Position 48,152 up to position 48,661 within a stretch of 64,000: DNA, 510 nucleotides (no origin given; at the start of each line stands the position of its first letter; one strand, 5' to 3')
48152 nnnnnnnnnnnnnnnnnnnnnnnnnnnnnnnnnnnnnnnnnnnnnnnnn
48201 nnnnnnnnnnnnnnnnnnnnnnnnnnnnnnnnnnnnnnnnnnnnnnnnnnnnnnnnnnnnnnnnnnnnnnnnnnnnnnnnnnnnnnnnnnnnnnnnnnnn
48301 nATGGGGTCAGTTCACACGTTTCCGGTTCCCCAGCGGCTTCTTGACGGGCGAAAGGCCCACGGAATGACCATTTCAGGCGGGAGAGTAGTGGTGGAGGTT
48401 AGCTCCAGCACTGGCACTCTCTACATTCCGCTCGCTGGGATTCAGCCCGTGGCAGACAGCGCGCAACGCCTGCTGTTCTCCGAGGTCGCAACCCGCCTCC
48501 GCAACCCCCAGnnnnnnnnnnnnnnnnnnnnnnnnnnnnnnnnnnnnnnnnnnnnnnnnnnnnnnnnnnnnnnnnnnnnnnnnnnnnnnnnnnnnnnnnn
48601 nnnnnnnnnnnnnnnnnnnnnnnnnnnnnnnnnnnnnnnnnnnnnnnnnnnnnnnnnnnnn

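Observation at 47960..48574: Compositionally foreign mini-cassette: perfect promoter, three-way-junction leader, two coupled small ORFs and a strong terminator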

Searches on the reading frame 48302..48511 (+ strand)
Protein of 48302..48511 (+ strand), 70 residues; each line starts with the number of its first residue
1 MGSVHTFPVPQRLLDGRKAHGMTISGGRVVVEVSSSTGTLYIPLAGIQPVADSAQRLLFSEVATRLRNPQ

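Call 9: search_protein_families(library=pfam, proteins=[window:48302-48511:+], max_evalue=10)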
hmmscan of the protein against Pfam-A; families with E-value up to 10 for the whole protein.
window:48302-48511:+ (70 aa): 1 family
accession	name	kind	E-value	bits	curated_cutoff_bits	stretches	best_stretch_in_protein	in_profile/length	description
PF25049.1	OB_HELZ2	-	0.037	14.3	29.3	1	15-37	48-70/90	3'-5' exoribonuclease HELZ2, OB-fold domain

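Call 10: find_homologous_proteins(query=window:48302-48511:+, max_evalue=1)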
Query window:48302-48511:+ (70 aa): 3 proteins with E <= 1 among 6 candidates.
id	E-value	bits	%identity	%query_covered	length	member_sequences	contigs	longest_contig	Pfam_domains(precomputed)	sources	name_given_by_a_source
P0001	1.7e-37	143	100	100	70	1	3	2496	-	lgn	-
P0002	8.1e-30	119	84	100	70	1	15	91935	-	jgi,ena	-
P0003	2.8e-23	98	70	100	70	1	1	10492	-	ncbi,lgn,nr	ncbi:MAG: hypothetical protein HZC26_04215 [Candidatus Magasanikbacteria bacterium]|nr:hypothetical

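Call 11: find_encoding_contigs(protein=P0002, flank=5000, max_places=6)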
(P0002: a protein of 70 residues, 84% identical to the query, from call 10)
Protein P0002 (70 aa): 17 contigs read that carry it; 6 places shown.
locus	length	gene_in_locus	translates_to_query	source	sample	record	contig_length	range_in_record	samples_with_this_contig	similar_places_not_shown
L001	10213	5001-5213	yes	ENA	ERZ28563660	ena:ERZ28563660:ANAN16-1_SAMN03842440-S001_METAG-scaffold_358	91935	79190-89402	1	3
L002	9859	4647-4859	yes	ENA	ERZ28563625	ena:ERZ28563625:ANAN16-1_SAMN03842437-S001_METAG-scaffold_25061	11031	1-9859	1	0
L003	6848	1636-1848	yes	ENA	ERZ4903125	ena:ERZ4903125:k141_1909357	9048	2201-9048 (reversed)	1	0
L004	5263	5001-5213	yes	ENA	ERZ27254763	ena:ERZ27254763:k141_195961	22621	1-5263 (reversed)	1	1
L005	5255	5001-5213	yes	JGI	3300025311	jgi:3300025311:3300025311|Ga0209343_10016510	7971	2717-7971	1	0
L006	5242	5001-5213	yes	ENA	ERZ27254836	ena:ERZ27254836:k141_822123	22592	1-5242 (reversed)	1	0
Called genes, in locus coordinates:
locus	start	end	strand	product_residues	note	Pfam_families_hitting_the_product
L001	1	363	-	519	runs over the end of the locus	PF03816:LytR_cpsA_psr, PF13399:LytR_C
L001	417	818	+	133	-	PF02498:Bro-N (weak)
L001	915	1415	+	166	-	-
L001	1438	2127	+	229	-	-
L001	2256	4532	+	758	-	PF17191:RecG_wedge, PF01336:tRNA_anti-codon (weak), PF00270:DEAD, PF04851:ResIII, PF00271:Helicase_C, PF19833:RecG_dom3_C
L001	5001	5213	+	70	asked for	-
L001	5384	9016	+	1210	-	-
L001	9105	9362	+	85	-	-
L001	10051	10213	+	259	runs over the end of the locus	PF08241:Methyltransf_11, PF13649:Methyltransf_25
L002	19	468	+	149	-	PF02498:Bro-N (weak)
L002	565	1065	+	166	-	-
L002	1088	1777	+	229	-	-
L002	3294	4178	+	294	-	PF00271:Helicase_C, PF19833:RecG_dom3_C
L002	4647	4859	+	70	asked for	-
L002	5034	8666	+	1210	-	-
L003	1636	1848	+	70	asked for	-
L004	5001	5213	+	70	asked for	-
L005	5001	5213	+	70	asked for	-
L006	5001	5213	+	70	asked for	-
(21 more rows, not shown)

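Call 12: find_encoding_contigs(protein=P0003, flank=5000, max_places=4)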
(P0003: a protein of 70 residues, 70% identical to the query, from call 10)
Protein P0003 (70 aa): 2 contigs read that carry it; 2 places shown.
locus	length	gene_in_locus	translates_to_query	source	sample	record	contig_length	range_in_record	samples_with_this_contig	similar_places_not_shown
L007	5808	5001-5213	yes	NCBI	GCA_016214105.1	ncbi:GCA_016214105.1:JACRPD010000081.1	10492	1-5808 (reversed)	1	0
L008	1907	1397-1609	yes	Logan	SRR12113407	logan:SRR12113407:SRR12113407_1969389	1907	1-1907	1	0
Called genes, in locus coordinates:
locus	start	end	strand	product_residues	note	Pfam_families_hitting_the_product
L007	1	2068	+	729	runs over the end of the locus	PF17191:RecG_wedge, PF01336:tRNA_anti-codon (weak), PF00270:DEAD, PF04851:ResIII, PF00271:Helicase_C, PF19833:RecG_dom3_C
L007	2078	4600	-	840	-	PF00690:Cation_ATPase_N, PF00122:E1-E2_ATPase, PF00702:Hydrolase, PF13246:Cation_ATPase, PF00689:Cation_ATPase_C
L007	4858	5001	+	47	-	-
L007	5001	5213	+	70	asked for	-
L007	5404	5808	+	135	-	PF14870:PSII_BNR (weak)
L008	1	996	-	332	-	?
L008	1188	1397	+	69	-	-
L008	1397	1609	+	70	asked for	-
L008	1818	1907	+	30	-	?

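Call 20: find_related_loci(query=A3, collection=genome_contigs, flank=5000)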
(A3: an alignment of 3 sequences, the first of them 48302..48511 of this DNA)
Query A3 (70 aa) in genome_contigs; peptide patterns used: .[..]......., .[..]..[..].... (x = any residue, [..] = any of these).
128 stretches matched a pattern; 3 encode a relative of the query (tblastn E <= 1e-3); 3 distinct loci.
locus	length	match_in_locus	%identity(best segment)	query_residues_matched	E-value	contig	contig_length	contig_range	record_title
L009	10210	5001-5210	84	1-70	8e-37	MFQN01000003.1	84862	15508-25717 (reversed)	MAG: Candidatus Magasanikbacteria bacterium RIFCSPLOWO2_12_FULL_43_12 rifcsplowo2_12_scaffold_1069, whole genome shotgun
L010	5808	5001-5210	70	1-70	3e-31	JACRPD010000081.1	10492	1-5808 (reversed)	MAG: Candidatus Magasanikbacteria bacterium isolate NC_groundwater_1978_Pr3_S-0.2um_44_3 scaffold_750538, whole genome s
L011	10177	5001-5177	40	6-56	5e-6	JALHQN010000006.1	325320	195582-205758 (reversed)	MAG: Burkholderiales bacterium isolate bin.9 c_000000000173, whole genome shotgun sequence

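Call 28: search_protein_representatives(alignment_id=A3)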
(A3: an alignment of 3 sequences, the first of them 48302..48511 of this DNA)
Query: 3 sequences, 70 profile positions. Proteins with E-value up to 0.001 (for the whole library): 8; up to 1e-10: 2; up to 1e-30: 1. The best 8 are listed.
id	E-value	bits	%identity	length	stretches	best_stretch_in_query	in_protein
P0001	2.1e-42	159.0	-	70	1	1-70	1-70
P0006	4.0e-13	65.1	-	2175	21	20-52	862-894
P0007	1.5e-07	47.3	-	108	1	1-66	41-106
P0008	2.3e-07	46.7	-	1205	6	33-56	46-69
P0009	1.4e-05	41.0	-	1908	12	21-47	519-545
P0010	3.6e-05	39.7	-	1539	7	22-58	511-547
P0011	1.4e-04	37.8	-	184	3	9-40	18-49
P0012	4.2e-04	36.2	-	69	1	3-66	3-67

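Call 30: find_encoding_contigs(protein=P0007, flank=5000, max_places=6)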
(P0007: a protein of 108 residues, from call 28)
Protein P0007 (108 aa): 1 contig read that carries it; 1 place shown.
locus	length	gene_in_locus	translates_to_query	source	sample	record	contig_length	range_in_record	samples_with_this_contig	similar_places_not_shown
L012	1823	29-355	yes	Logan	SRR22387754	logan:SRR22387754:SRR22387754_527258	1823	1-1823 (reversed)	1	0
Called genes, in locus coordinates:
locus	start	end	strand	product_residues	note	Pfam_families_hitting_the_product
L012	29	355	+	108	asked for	-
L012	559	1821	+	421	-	?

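Call 31: find_encoding_contigs(protein=P0012, flank=5000, max_places=6)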
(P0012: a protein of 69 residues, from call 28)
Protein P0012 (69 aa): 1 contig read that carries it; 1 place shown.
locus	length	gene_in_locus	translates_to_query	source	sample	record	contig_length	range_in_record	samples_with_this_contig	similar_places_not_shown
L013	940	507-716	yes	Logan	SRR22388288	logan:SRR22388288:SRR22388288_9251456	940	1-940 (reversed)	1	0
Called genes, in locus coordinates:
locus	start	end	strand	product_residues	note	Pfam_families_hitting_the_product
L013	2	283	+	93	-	?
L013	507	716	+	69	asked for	-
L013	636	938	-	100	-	?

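Call 37: search_protein_families(library=pfam, proteins=[P0006, P0008, P0009, P0010], max_evalue=0.001)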
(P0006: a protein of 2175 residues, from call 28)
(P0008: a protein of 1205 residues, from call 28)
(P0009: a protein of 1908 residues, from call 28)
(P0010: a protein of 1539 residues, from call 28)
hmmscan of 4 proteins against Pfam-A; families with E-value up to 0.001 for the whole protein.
P0006 (2175 aa): 2 families
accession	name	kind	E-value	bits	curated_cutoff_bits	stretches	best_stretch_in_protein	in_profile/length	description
PF07206.16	Baculo_LEF-10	-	7.3e-13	48.9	27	0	513-539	39-65/71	Baculovirus late expression factor 10 (LEF-10)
PF01796.24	OB_ChsH2_C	-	1.2e-08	35.1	27.1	0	938-968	5-35/65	ChsH2, C-terminal OB-fold domain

P0008 (1205 aa): 4 families
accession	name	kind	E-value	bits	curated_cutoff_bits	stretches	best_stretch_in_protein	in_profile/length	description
PF24421.1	Ig_J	-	6.1e-09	36.4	29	0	751-786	66-101/104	Tip attachment protein J, Ig-like domain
PF24668.1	KH_Vigilin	-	8.3e-07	28.9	27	0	750-770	12-32/50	Vigilin KH domain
PF10648.15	Gmad2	-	8.5e-07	29.6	25.7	0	708-767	15-77/86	Immunoglobulin-like domain of bacterial spore germination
PF25294.1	RENR_N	-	0.00038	20.7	39.4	0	762-795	61-96/256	Renin receptor N-terminal domain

P0009 (1908 aa): 11 families
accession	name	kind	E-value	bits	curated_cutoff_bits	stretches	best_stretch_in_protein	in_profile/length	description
PF03160.20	Calx-beta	-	1.2e-283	922.7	27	13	1389-1498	3-118/119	Calx-beta domain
PF16132.11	DUF4843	-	2e-40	138.5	34.5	0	952-1054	16-119/163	Domain of unknown function (DUF4843)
PF07943.18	PBP5_C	-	4.8e-21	75.2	21.2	0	581-633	30-81/91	Penicillin-binding protein 5, C-terminal domain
PF01849.23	NAC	-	6.8e-12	45.6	21.3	0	507-541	17-51/57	NAC domain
PF17961.7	Big_8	-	1.8e-08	34.9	22.9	0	1032-1083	22-71/103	Bacterial Ig domain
PF17945.6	Crystall_4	-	2.1e-06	28.5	30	0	551-572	32-53/90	Beta/Gamma crystallin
PF07234.17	Babuvirus_MP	-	1.2e-05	25.6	27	0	495-532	64-101/117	Movement and RNA silencing protein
PF16313.11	DUF4953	-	2.1e-05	24.3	24.2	1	198-224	11-37/316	Met-zincin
PF13688.12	Reprolysin_5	-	6.8e-05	23.6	27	1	169-251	106-196/196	Metallo-peptidase family M12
PF13582.12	Reprolysin_3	-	0.00013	22.9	22.4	1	161-217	74-123/123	Metallo-peptidase family M12B Reprolysin-like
PF20579.4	LapA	-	0.00068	20.4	27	0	518-559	1-42/99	LapA domain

P0010 (1539 aa): 5 families
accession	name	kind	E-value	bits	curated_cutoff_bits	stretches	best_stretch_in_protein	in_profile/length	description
PF19078.6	Big_12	-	8.4e-19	68.1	27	1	909-1013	1-102/102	Bacterial Ig-like domain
PF13205.12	Big_5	-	6.3e-13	49.8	23.6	0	798-892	1-95/105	Bacterial Ig-like domain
PF00395.25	SLH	-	1.9e-12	47.3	20.8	1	1369-1406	2-38/44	S-layer homology domain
PF23487.1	Ig_TMEM132_6th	-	3.7e-07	30.6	27.8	0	345-406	9-73/116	TMEM132 sixth domain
PF11034.13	Grg1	-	0.0002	22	25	0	645-671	27-53/67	Glucose-repressible protein Grg1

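Call 43: predict_structure(alignment_id=A5)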
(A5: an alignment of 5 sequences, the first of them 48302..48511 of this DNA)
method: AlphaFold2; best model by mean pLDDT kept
length: 70 residues; sequences in the alignment: 5
mean_pLDDT: 91.1   pTM: 0.77
mean pLDDT of the five models: 91.1, 90.4, 90.0, 89.9, 89.3
residues with pLDDT >= 90: 55; 70-90: 12; 50-70: 3; < 50: 0
segments of 3 or more residues with pLDDT < 50: none
pLDDT, mean of each block of 10 residues (from residue 1): 84 94 92 90 94 95 88
secondary structure, 60 per line:
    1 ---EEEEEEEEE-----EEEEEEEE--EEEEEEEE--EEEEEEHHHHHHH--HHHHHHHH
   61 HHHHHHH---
elements in order: E4-12 E18-25 E28-35 E38-43 H44-50 H53-67

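Call 58: search_protein_families(library=phrogs, proteins=[window:48302-48511:+, P0012, L001:4801-4998:+], max_evalue=1)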
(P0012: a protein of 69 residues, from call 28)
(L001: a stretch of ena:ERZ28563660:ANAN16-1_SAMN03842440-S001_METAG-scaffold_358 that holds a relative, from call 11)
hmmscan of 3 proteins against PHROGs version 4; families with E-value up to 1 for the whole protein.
window:48302-48511:+ (70 aa): 1 family
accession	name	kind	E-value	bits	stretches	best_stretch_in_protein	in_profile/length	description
phrog_5454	-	tail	0.19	10.4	1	12-45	496-529/1229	tail fiber protein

P0012 (69 aa): 2 families
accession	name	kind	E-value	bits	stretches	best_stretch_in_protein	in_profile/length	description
phrog_34935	-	unknown function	0.18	13.1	1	14-49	19-54/76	-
phrog_8494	-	unknown function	0.19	12.4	1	11-48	6-41/68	-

L001:4801-4998:+ (66 aa): 0 families

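Call 59: search_protein_families(library=padloc, proteins=[window:48302-48511:+, P0012, L001:4801-4998:+], max_evalue=1)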
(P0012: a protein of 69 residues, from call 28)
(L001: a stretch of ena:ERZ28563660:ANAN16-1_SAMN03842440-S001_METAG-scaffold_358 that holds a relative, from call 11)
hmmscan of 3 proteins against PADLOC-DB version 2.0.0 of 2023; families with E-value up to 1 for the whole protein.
window:48302-48511:+ (70 aa): 0 families

P0012 (69 aa): 0 families

L001:4801-4998:+ (66 aa): 0 families

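Call 60: search_protein_families(library=ncbifam, proteins=[window:48302-48511:+, P0012, L001:4801-4998:+], max_evalue=1)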
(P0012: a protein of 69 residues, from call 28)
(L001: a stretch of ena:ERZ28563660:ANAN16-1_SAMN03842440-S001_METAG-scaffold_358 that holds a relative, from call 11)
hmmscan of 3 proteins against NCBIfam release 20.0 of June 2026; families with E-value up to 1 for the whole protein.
window:48302-48511:+ (70 aa): 0 families

P0012 (69 aa): 1 family
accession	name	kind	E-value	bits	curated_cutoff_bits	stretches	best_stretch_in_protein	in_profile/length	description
TIGR02603.1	CxxCH_TIGR02603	domain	0.15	12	68.15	1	4-67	55-119/134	putative heme-binding domain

L001:4801-4998:+ (66 aa): 0 families

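Call 61: search_solved_structures(query=A4, max_evalue=10)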
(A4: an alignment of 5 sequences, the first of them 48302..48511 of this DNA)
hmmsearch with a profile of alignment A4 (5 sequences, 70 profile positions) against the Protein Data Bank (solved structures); distinct sequences matched with E-value up to 10: 2.
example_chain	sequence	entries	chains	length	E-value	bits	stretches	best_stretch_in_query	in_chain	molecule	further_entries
6xi1_AAA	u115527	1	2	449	0.0018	21.4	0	29-51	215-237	Flagellin hook IN motif family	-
2jwy_A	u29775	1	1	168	1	12.5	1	12-55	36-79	Uncharacterized lipoprotein yajI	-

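Call 62: find_homologous_proteins(query=A4, max_evalue=1)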
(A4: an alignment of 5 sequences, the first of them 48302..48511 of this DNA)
Query A4 (5 sequences) (70 aa, profile of the alignment): 6 proteins with E <= 1 among 472 candidates.
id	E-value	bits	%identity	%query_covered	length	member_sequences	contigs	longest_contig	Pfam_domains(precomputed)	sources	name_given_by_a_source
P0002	4.8e-36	140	84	100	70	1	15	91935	-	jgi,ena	-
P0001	1.4e-35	139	100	100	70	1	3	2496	-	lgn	-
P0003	1.0e-34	136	70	100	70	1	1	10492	-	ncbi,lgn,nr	ncbi:MAG: hypothetical protein HZC26_04215 [Candidatus Magasanikbacteria bacterium]|nr:hypothetical 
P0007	2.3e-31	125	39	94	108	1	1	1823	-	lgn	-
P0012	6.0e-29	117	38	89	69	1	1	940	-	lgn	-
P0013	3.1e-26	109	61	100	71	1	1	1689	-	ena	-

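Call 63: fold_search(model_id=the predicted structure, library=viral)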
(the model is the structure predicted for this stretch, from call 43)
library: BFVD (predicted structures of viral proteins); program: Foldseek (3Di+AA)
matches with E <= 10: 538; with E <= 0.001: 0
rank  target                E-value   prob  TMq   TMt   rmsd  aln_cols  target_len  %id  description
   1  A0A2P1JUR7            4.6e-01  0.28  0.32  0.32   8.3        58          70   22  Uncharacterized protein [Bacillus phage Anath]
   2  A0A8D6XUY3            4.9e-01  0.25  0.31  0.31   9.4        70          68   10  Uncharacterized protein [Enterococcus phage Aramis]
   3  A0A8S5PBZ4            5.2e-01  0.47  0.36  0.28  11.9        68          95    7  Uncharacterized protein [Siphoviridae sp. ctmpG14]
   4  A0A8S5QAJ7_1          5.8e-01  0.98  0.59  0.04   1.6        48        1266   14  Phage MuF C-terminal domain-containing protein [Podoviridae sp. ctZ5d16]
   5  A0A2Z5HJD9            5.8e-01  0.35  0.35  0.32   9.5        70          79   13  (no name in the UniProt tables at hand)
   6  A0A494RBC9            6.9e-01  0.41  0.41  0.21  10.7        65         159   14  (no name in the UniProt tables at hand)
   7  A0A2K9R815            7.3e-01  0.09  0.25  0.19  14.9        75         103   19  (no name in the UniProt tables at hand)
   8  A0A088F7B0            7.7e-01  0.25  0.35  0.38  10.1        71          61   17  (no name in the UniProt tables at hand)
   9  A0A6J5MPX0            7.7e-01  0.13  0.28  0.26  10.0        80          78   15  Uncharacterized protein [uncultured Caudovirales phage]
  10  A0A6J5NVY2            8.1e-01  0.38  0.39  0.44  10.1        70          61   10  Uncharacterized protein [uncultured Caudovirales phage]
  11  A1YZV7                9.6e-01  0.23  0.32  0.37   5.5        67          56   19  Uncharacterized protein [Burkholderia phage BcepF1]
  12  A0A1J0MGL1            9.6e-01  0.14  0.33  0.20   9.7        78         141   20  (no name in the UniProt tables at hand)
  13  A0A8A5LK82            9.6e-01  0.11  0.24  0.22  12.3        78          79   14  Uncharacterized protein [Arthrobacter phage Prairie]
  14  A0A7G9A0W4            1.1e+00  0.12  0.27  0.24   8.3        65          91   25  Uncharacterized protein [Microbacterium phage ClearAsMud]
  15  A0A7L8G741            1.2e+00  0.63  0.45  0.38   2.8        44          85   11  (no name in the UniProt tables at hand)
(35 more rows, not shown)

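Call 64: find_encoding_contigs(protein=P0013, flank=5000)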
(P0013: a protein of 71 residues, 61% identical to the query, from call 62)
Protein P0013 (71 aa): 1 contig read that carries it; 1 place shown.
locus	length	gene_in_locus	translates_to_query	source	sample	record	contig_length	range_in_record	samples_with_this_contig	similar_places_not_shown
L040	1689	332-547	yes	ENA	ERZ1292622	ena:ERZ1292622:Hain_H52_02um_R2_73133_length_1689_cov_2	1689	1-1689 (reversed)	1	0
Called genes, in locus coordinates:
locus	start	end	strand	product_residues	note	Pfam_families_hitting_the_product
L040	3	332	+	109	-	?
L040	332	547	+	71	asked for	-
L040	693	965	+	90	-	-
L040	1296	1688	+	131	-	?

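Call 65: fold_search(model_id=the predicted structure, library=pdb)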
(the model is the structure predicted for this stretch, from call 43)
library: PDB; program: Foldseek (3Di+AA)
matches with E <= 10: 188; with E <= 0.001: 0
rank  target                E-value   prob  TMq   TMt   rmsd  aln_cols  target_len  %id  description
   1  6ac6_B                9.3e-01  0.44  0.37  0.03   6.2        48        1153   23  Ab initio crystal structure of Selenomethionine labelled Mycobacterium smegmatis Mfd (released 2019-08-28)
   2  3qo2_B                1.6e+00  0.28  0.39  0.44   5.3        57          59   21  Structural insights for MPP8 chromodomain interaction with histone H3 lysine 9 (released 2011-04-06)
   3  6ac8_B                1.7e+00  0.28  0.37  0.03   6.2        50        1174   24  Crystal structure of Mycobacterium smegmatis Mfd at 2.75 A resolution (released 2019-08-28)
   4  3qo2_A                1.9e+00  0.21  0.38  0.43   8.1        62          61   19  Structural insights for MPP8 chromodomain interaction with histone H3 lysine 9 (released 2011-04-06)
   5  2f5k_B                2.4e+00  0.23  0.42  0.36   9.6        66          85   14  Crystal structure of the chromo domain of human MRG15 (released 2006-11-14)
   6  2efi_MODEL_1_A        2.4e+00  0.18  0.41  0.30  12.3        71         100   15  Solution structure of the chromo domain of Mortality factor 4-like protein 1 from human (released 2007-08-28)
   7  2eko_MODEL_1_A        2.7e+00  0.11  0.31  0.26   7.0        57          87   14  Solution structure of RUH-073, a Pseudo Chromo Domain from Human cDNA (released 2007-09-25)
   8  4quf_F                2.9e+00  0.20  0.41  0.47   5.7        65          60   18  crystal structure of chromodomain of Rhino with H3K9me3 (released 2014-08-20)
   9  8w8d_a                3.2e+00  0.28  0.41  0.41   4.0        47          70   19  Structural mechanism of inhibition of the Rho transcription termination factor by Rof (released 2024-05-01)
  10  7jsq_MODEL_1_A        3.2e+00  0.07  0.24  0.29   4.9        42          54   24  Refined structure of the C-terminal domain of DNAJB6b (released 2020-12-02)
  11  3fcm_B                3.4e+00  0.06  0.34  0.15  14.2        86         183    9  Crystal structure of a NUDIX hydrolase from Clostridium perfringens (released 2008-12-09)
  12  1kmd_MODEL_1_A        3.6e+00  0.25  0.37  0.23   5.3        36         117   22  SOLUTION STRUCTURE OF THE VAM7P PX DOMAIN (released 2002-06-12)
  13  2f5k_D                3.6e+00  0.18  0.38  0.35   9.4        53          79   11  Crystal structure of the chromo domain of human MRG15 (released 2006-11-14)
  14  2f5k_E                3.6e+00  0.14  0.40  0.37  12.6        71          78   15  Crystal structure of the chromo domain of human MRG15 (released 2006-11-14)
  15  3h91_A                3.8e+00  0.25  0.42  0.54   2.7        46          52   20  Crystal structure of the complex of human chromobox homolog 2 (CBX2) and H3K27 peptide (released 2009-08-18)
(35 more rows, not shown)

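Call 84: search_dna_similar(query=window:48302-48511:+, collection=phages, mode=protein, max_evalue=1, max_rows=5)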
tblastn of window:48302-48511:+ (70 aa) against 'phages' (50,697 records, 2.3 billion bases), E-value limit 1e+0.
No match.

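Call 85: search_dna_similar(query=window:48302-48511:+, collection=plasmids, mode=protein, max_evalue=1, max_rows=5)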
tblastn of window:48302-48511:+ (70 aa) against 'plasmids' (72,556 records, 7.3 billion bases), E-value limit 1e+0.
No match.
